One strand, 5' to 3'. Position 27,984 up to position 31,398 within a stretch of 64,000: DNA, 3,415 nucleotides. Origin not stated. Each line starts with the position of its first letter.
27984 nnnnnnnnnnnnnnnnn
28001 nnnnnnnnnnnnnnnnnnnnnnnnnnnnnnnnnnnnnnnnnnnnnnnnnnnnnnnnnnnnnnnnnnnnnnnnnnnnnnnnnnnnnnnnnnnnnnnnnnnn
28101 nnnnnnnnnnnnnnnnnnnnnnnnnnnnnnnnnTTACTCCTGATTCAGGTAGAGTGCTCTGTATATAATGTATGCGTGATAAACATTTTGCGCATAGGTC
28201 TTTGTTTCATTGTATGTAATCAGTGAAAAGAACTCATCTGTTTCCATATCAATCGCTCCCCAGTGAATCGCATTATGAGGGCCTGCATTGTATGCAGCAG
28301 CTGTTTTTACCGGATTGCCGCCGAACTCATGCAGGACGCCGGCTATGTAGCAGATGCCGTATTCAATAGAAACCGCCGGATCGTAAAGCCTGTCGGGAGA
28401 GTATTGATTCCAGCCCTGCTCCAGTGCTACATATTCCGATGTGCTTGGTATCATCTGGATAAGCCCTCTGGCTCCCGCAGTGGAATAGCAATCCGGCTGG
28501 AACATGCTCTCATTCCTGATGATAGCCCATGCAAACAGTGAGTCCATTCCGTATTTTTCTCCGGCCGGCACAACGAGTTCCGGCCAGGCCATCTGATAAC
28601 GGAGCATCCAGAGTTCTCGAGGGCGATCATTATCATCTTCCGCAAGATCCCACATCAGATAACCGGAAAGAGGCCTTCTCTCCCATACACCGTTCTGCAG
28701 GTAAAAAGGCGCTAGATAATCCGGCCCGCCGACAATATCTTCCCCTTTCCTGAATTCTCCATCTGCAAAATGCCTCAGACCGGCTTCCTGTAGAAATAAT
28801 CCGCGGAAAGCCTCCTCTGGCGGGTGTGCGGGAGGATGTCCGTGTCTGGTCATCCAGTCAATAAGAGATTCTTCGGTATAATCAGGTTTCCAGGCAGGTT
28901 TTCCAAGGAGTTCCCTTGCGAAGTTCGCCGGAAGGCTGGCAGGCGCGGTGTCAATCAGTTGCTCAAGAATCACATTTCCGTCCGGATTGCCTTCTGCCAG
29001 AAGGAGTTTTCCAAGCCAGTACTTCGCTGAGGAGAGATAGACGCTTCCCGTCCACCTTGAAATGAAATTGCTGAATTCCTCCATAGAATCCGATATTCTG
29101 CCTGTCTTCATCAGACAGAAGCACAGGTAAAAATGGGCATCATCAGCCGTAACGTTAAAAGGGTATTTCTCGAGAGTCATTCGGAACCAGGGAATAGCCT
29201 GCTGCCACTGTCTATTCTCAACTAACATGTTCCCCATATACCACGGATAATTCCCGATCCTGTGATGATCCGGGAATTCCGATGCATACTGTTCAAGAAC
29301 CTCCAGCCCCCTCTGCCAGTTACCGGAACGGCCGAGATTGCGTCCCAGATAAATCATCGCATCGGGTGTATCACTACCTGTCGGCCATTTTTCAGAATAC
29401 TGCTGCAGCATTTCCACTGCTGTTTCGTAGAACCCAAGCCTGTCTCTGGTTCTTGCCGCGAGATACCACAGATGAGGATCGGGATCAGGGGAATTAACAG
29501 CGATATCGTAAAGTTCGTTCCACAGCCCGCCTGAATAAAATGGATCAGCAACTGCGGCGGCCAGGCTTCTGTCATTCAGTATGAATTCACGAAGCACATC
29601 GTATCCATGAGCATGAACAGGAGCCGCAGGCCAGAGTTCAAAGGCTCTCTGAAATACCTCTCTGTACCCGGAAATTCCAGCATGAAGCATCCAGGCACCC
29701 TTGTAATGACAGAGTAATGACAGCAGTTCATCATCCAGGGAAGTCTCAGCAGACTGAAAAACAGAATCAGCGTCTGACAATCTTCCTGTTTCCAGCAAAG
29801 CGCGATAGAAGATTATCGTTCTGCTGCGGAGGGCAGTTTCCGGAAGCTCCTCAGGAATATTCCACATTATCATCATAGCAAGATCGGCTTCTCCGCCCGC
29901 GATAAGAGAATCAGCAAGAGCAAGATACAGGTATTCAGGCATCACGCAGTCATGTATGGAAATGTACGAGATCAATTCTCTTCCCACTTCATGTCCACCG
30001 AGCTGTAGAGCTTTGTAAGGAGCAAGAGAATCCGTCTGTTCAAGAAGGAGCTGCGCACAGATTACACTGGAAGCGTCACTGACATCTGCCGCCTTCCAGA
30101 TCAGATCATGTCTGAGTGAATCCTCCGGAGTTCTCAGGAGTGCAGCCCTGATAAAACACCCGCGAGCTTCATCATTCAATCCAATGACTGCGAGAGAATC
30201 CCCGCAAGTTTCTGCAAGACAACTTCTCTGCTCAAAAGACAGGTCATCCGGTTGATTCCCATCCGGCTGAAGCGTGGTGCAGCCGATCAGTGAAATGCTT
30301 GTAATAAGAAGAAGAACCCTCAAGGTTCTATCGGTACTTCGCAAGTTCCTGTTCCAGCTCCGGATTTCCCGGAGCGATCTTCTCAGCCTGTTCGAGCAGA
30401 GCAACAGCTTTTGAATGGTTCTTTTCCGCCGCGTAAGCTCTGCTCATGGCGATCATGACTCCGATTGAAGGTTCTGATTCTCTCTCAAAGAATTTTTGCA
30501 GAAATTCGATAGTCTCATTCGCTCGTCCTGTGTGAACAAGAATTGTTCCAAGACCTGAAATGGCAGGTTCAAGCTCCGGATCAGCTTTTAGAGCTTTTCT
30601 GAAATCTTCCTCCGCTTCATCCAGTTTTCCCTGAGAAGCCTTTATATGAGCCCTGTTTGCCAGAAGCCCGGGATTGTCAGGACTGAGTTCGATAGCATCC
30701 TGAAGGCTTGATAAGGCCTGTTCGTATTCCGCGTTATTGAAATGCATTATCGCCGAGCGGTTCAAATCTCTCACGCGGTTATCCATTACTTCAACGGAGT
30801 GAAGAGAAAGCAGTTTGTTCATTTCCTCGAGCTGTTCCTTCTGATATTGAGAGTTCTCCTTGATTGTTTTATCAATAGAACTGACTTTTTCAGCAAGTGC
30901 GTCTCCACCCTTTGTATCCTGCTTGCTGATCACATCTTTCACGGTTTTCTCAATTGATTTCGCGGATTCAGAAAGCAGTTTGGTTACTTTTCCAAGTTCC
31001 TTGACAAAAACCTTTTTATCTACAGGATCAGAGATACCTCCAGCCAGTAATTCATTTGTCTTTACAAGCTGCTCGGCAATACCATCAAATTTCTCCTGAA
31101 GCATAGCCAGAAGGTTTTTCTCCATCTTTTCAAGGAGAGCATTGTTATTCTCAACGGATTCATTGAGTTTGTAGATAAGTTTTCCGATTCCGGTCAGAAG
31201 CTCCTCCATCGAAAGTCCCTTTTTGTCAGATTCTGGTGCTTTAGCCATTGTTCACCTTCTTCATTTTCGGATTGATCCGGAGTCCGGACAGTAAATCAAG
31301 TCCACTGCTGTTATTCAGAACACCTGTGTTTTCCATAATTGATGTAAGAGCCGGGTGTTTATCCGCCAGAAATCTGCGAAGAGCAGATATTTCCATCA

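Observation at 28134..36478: Envelope operon: two lytic transglycosylases bracketing a 1223-aa TPR-like protein and a coiled-coil/TPR protein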

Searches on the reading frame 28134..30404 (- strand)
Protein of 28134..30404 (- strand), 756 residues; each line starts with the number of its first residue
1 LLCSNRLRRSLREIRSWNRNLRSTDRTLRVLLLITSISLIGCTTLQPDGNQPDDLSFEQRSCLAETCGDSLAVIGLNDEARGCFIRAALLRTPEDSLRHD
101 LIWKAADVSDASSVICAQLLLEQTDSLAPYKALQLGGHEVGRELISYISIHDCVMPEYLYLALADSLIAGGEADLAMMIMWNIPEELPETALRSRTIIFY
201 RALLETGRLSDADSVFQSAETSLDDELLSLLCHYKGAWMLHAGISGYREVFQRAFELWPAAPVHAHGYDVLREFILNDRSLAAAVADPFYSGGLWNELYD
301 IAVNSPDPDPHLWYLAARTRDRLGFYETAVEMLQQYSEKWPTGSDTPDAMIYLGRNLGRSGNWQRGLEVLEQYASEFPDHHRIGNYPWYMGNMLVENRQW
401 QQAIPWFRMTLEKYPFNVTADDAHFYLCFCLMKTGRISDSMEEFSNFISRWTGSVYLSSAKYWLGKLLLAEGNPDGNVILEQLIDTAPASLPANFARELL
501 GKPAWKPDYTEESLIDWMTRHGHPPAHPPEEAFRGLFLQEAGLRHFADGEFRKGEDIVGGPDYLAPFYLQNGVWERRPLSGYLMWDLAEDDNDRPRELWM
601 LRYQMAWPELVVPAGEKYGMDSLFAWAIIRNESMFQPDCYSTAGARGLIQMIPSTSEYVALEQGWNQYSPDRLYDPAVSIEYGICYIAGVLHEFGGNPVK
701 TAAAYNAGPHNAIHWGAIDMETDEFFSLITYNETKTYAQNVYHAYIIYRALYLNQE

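Call 4: search_protein_families(library=pfam, proteins=[window:28134-30404:-], max_evalue=0.01)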
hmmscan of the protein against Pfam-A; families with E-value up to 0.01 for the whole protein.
window:28134-30404:- (756 aa): 9 families
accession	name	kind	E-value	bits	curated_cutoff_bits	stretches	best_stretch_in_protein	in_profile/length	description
PF01464.25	SLT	-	2.2e-22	79.3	21.3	1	614-722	6-111/117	Transglycosylase SLT domain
PF13428.12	TPR_14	-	4.9e-11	42.6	23.5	0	310-342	1-33/44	Tetratricopeptide repeat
PF13174.12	TPR_6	-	2.2e-10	40.9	26.3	0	348-380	1-33/33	Tetratricopeptide repeat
PF07719.23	TPR_2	-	1.2e-08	34.8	27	0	347-380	1-34/34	Tetratricopeptide repeat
PF13432.12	TPR_16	-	1.4e-08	35.5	32.7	0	314-379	1-63/65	Tetratricopeptide repeat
PF14559.12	TPR_19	-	4.5e-08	33.7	25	0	326-382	7-60/68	Tetratricopeptide repeat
PF13525.12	YfiO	-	1.2e-06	28.9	25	0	313-391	8-85/203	Outer membrane lipoprotein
PF13371.12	TPR_9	-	0.00016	22.1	35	0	309-345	28-64/73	Tetratricopeptide repeat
PF13424.12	TPR_12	-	0.0072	16.9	30.1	0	318-372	11-70/77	Tetratricopeptide repeat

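Call 8: search_protein_families(library=ncbifam, proteins=[window:28134-30404:-], max_evalue=0.01)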
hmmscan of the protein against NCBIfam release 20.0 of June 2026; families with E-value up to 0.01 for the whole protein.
window:28134-30404:- (756 aa): 12 families
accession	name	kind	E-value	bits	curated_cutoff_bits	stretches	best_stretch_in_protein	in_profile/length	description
NF047373.1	BB0259_flg_lyt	exception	1.5e-27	96.7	234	1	587-754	528-694/705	flagellar assembly lytic transglycosylase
NF008631.0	PRK11619.1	equivalog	8e-23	80.7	536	1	602-754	474-629/644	murein transglycosylase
TIGR02795.1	tol_pal_ybgF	equivalog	1.4e-17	64.3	90.1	2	431-473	12-54/119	tol-pal system protein YbgF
NF040959.1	MamA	equivalog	1.2e-08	34.7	200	1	318-446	45-164/204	magnetosome protein MamA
NF008670.0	PRK11671.1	equivalog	6.1e-08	32.2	375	1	610-688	195-275/359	membrane-bound lytic murein transglycosylase MltC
TIGR03302.1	OM_YfiO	subfamily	2.5e-06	27.1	81.4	1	392-465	41-114/239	outer membrane protein assembly factor BamD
NF008050.0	PRK10783.1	equivalog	2.9e-06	25.9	508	1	632-739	128-235/457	murein transglycosylase D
NF008068.0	PRK10803.1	equivalog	1.3e-05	25.3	383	1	434-475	156-197/263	cell division protein CpoB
TIGR02917.1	PEP_TPR_lipo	equivalog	0.00013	20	312.2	1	345-419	734-805/899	XrtA/PEP-CTERM system TPR-repeat protein PrsT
NF012014.0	PRK15470.1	equivalog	0.00037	20.2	233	1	603-688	35-122/203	membrane-bound lytic murein transglycosylase EmtA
NF011856.0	PRK15328.1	equivalog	0.0023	17.5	208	1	598-709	9-120/160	type III secretion system invasion protein IagB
TIGR03939.1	PGA_TPR_OMP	equivalog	0.0076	14.5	366.65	0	154-220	307-373/800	poly-beta-1,6 N-acetyl-D-glucosamine export porin PgaA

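Call 65: search_solved_structures(query=window:28134-30323:-, max_evalue=0.001)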
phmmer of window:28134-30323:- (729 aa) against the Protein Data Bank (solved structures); distinct sequences matched with E-value up to 0.001: 21.
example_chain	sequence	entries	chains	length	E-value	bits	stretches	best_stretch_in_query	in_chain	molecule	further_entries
6fbt_A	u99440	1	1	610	9.9e-19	70.1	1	574-722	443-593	Probable soluble lytic transglycosylase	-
5ohu_A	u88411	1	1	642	1.1e-18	70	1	574-722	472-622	Soluble lytic murein transglycosylase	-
6fcq_A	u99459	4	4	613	2.6e-18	68.7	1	574-722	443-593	Soluble lytic murein transglycosylase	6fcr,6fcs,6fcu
6fc4_A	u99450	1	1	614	2.6e-18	68.7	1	574-722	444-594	Soluble lytic murein transglycosylase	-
1qsa_A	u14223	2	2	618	1.2e-15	59.9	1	575-719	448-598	PROTEIN (SOLUBLE LYTIC TRANSGLYCOSYLASE SLT70) | SOLUBLE LYTIC TRANSGLYCOSYLASE SLT70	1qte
1sly_A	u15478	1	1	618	2.8e-14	55.4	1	575-719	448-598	70-KDA SOLUBLE LYTIC TRANSGLYCOSYLASE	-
5o1j_A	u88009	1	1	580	5.3e-14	54.5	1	558-725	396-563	Putative soluble lytic murein transglycosylase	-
5mpq_A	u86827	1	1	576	7.2e-14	54.1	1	558-725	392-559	Transglycosylase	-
6fpn_B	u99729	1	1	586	7.4e-14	54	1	558-725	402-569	Putative soluble lytic murein transglycosylase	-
5o24_A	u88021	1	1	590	7.6e-14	54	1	558-725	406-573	Transglycosylase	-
5o29_A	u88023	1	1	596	7.8e-14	53.9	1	558-725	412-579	Transglycosylase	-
5o2n_A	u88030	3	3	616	8.6e-14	53.8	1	558-725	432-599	Transglycosylase | Putative soluble lytic murein transglycosylase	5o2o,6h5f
9vi7_A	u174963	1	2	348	6.6e-07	31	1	583-674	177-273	lytic transglycosylase c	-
4c5f_A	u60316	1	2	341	8.5e-07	30.7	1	583-673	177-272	MEMBRANE-BOUND LYTIC MUREIN TRANSGLYCOSYLASE C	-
4cfo_A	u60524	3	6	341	2.2e-06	29.3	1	583-673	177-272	MLTC | MEMBRANE-BOUND LYTIC MUREIN TRANSGLYCOSYLASE C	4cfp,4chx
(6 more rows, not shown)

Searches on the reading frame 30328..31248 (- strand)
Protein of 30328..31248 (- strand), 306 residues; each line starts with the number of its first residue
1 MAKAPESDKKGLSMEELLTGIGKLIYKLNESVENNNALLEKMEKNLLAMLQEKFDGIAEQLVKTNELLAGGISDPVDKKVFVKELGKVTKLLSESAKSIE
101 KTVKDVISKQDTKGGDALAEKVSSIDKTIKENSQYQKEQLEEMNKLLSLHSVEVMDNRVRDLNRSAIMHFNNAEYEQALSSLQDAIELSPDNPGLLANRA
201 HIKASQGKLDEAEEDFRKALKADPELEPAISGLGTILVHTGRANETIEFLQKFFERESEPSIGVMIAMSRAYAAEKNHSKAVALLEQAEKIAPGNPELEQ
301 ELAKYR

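Call 4: search_protein_families(library=pfam, proteins=[window:30328-31248:-], max_evalue=0.01)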
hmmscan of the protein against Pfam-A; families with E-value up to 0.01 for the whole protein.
window:30328-31248:- (306 aa): 22 families
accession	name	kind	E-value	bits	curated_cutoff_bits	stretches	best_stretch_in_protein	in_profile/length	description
PF07719.23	TPR_2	-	5.6e-16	57.7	27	1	195-225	3-33/34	Tetratricopeptide repeat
PF00515.34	TPR_1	-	4.9e-15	55.1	27.8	1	196-225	4-33/34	Tetratricopeptide repeat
PF13181.12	TPR_8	-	1.4e-14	53.4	25.7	1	196-225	4-33/34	Tetratricopeptide repeat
PF14559.12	TPR_19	-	1.9e-14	54.2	25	3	174-214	6-46/68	Tetratricopeptide repeat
PF13428.12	TPR_14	-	8.8e-14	51.1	23.5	1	266-304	5-43/44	Tetratricopeptide repeat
PF13414.12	TPR_11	-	5.8e-11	42.3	26.8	1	174-207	9-42/42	TPR repeat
PF13424.12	TPR_12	-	3.5e-10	40.4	30.1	2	163-223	7-75/77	Tetratricopeptide repeat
PF13432.12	TPR_16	-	2.8e-08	34.5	32.7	1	170-225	8-63/65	Tetratricopeptide repeat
PF13429.12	TPR_15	-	7.6e-08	32.5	26.2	1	191-300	144-252/280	Tetratricopeptide repeat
PF13431.12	TPR_17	-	8.2e-08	32.4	24.4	1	183-214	3-34/34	Tetratricopeptide repeat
PF13371.12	TPR_9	-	1.5e-07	31.7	35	1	168-225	4-61/73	Tetratricopeptide repeat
PF13374.12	TPR_10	-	1.9e-06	28.1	27.5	0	197-221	6-30/42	Tetratricopeptide repeat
PF24575.1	TPR_Slam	-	7.4e-05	23.6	35.2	0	199-241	53-95/104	Surface lipoprotein assembly modifier, N-terminal TPR repeats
PF13174.12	TPR_6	-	7.7e-05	23.5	26.3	0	166-191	7-32/33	Tetratricopeptide repeat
PF12895.13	ANAPC3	-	8.7e-05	23.2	27.2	0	206-287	2-81/82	Anaphase-promoting complex, cyclosome, subunit 3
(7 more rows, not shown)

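Call 8: search_protein_families(library=ncbifam, proteins=[window:30328-31248:-], max_evalue=0.01)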
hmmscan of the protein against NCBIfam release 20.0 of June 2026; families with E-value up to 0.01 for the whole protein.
window:30328-31248:- (306 aa): 21 families
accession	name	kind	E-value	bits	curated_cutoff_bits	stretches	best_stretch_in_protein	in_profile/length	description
TIGR02917.1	PEP_TPR_lipo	equivalog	1.3e-16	59.7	312.2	1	157-302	463-607/899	XrtA/PEP-CTERM system TPR-repeat protein PrsT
TIGR02521.1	type_IV_pilW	equivalog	7.1e-12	45.4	154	1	167-304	39-177/234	type IV pilus biogenesis/stability protein PilW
NF040959.1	MamA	equivalog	1.1e-10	41.3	200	2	152-255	98-201/204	magnetosome protein MamA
NF047558.1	TPR_END_plus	domain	5.8e-08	32.6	32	0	198-226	4-32/56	TPR end-of-group domain-containing protein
NF002725.1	PRK02603.1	equivalog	7.6e-08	32.5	143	2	169-245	45-124/173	photosystem I assembly protein Ycf3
NF041522.1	TPR_sll0314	equivalog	6e-07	29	225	1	167-228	188-256/275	Sll0314/Alr1548 family TPR repeat-containing protein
TIGR03939.1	PGA_TPR_OMP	equivalog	6.7e-07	27.9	366.65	1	165-225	401-461/800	poly-beta-1,6 N-acetyl-D-glucosamine export porin PgaA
NF047371.1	FlcA_CTERM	equivalog_domain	1e-06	27.5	300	1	137-244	416-524/646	periplasmic flagellar collar protein FlcA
TIGR00990.1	3a0801s09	subfamily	1.5e-06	27.2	757.25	1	123-225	304-397/615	mitochondrial import receptor subunit TOM70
NF008757.0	PRK11788.1-5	equivalog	2.7e-06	26.8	363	1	127-288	159-308/388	lipopolysaccharide assembly protein LapB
NF052415.1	T3SS_chap_SctY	equivalog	2.9e-06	27.8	70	0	149-221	32-105/106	type III secretion apparatus assembly chaperone SctY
NF033762.1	social_mot_Tgl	equivalog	1.8e-05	24.2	225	1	171-250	43-123/252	social motility TPR repeat lipoprotein Tgl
NF052400.1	M48_BAM_BepA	equivalog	3.7e-05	22.7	570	1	161-283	309-430/483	beta-barrel assembly-enhancing protease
NF008520.0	PRK11447.1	equivalog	4e-05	21.6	858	0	142-225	253-335/1157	cellulose synthase complex outer membrane protein BcsC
NF008756.0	PRK11788.1-4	equivalog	8.8e-05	21.7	474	1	200-293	187-280/389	lipopolysaccharide assembly protein LapB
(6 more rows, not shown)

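Call 79: search_protein_families(library=pfam, alignment_id=A6, max_evalue=0.01)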
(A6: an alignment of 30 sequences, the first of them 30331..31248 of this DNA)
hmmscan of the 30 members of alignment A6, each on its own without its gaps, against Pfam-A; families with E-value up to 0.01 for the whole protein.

A. member 1, window:30331-31248:- (306 aa): 22 families
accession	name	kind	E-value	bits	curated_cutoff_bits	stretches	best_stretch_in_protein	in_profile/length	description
PF07719.23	TPR_2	-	5.6e-16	57.7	27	1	195-225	3-33/34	Tetratricopeptide repeat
PF00515.34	TPR_1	-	4.9e-15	55.1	27.8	1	196-225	4-33/34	Tetratricopeptide repeat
PF13181.12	TPR_8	-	1.4e-14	53.4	25.7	1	196-225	4-33/34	Tetratricopeptide repeat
PF14559.12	TPR_19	-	1.9e-14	54.2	25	3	174-214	6-46/68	Tetratricopeptide repeat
PF13428.12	TPR_14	-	8.8e-14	51.1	23.5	1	266-304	5-43/44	Tetratricopeptide repeat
PF13414.12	TPR_11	-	5.8e-11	42.3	26.8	1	174-207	9-42/42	TPR repeat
PF13424.12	TPR_12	-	3.5e-10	40.4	30.1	2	163-223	7-75/77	Tetratricopeptide repeat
PF13432.12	TPR_16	-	2.8e-08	34.5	32.7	1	170-225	8-63/65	Tetratricopeptide repeat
PF13429.12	TPR_15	-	7.6e-08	32.5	26.2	1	191-300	144-252/280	Tetratricopeptide repeat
PF13431.12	TPR_17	-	8.2e-08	32.4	24.4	1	183-214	3-34/34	Tetratricopeptide repeat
PF13371.12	TPR_9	-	1.5e-07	31.7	35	1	168-225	4-61/73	Tetratricopeptide repeat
PF13374.12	TPR_10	-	1.9e-06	28.1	27.5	0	197-221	6-30/42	Tetratricopeptide repeat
PF24575.1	TPR_Slam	-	7.4e-05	23.6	35.2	0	199-241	53-95/104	Surface lipoprotein assembly modifier, N-terminal TPR repeats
PF13174.12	TPR_6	-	7.7e-05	23.5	26.3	0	166-191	7-32/33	Tetratricopeptide repeat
PF12895.13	ANAPC3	-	8.7e-05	23.2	27.2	0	206-287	2-81/82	Anaphase-promoting complex, cyclosome, subunit 3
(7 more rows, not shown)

B. families by the number of members that match (of 30 scanned): 75 families (the first 25 are shown)
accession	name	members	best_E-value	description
PF14559.12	TPR_19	30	1.9e-21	Tetratricopeptide repeat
PF07719.23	TPR_2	30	3.5e-19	Tetratricopeptide repeat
PF00515.34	TPR_1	30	3.7e-18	Tetratricopeptide repeat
PF13428.12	TPR_14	30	4.4e-17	Tetratricopeptide repeat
PF13181.12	TPR_8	30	1.6e-16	Tetratricopeptide repeat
PF13414.12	TPR_11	30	3e-15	TPR repeat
PF13432.12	TPR_16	30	1.6e-14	Tetratricopeptide repeat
PF13424.12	TPR_12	30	1.9e-14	Tetratricopeptide repeat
PF13431.12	TPR_17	30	1.1e-10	Tetratricopeptide repeat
PF13429.12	TPR_15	28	7.1e-09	Tetratricopeptide repeat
PF13176.12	TPR_7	27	8.3e-09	Tetratricopeptide repeat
PF23914.1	TPR_CcmH_CycH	26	1.5e-08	Cytochrome c-type biogenesis protein H TPR domain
PF12895.13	ANAPC3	23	2.4e-07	Anaphase-promoting complex, cyclosome, subunit 3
PF13374.12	TPR_10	22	5.6e-10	Tetratricopeptide repeat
PF04733.20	Coatomer_E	21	2.6e-05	Coatomer epsilon subunit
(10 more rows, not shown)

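Call 84: predict_structure(protein=window:30331-31248:-)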
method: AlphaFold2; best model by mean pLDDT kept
length: 306 residues; sequences in the alignment: 1
mean_pLDDT: 64.8   pTM: 0.43
mean pLDDT of the five models: 64.8, 63.0, 62.6, 60.0, 58.2
residues with pLDDT >= 90: 14; 70-90: 102; 50-70: 124; < 50: 66
segments of 3 or more residues with pLDDT < 50: 1-9, 16-18, 110-115, 142-171
pLDDT, mean of each block of 10 residues (from residue 1): 39 49 49 57 58 62 57 52 57 56 55 49 55 53 44 43 40 59 70 84 83 92 86 86 84 71 85 88 89 82 82
secondary structure, 60 per line:
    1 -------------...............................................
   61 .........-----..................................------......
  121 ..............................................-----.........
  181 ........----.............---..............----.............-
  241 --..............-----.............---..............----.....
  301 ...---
elements in order: H14-69 H75-108 H115-166 H172-188 H193-205 H209-222 H227-239 H243-256 H262-274 H278-291 H296-303

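Call 86: search_protein_families(library=padloc, proteins=[window:30328-31248:-], max_evalue=0.01)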
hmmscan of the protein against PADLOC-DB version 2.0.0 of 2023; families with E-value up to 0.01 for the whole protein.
window:30328-31248:- (306 aa): 1 family
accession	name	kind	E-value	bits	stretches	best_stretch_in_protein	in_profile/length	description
PDLC04781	PDC-M71B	-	0.0057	13.4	1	167-221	357-411/515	-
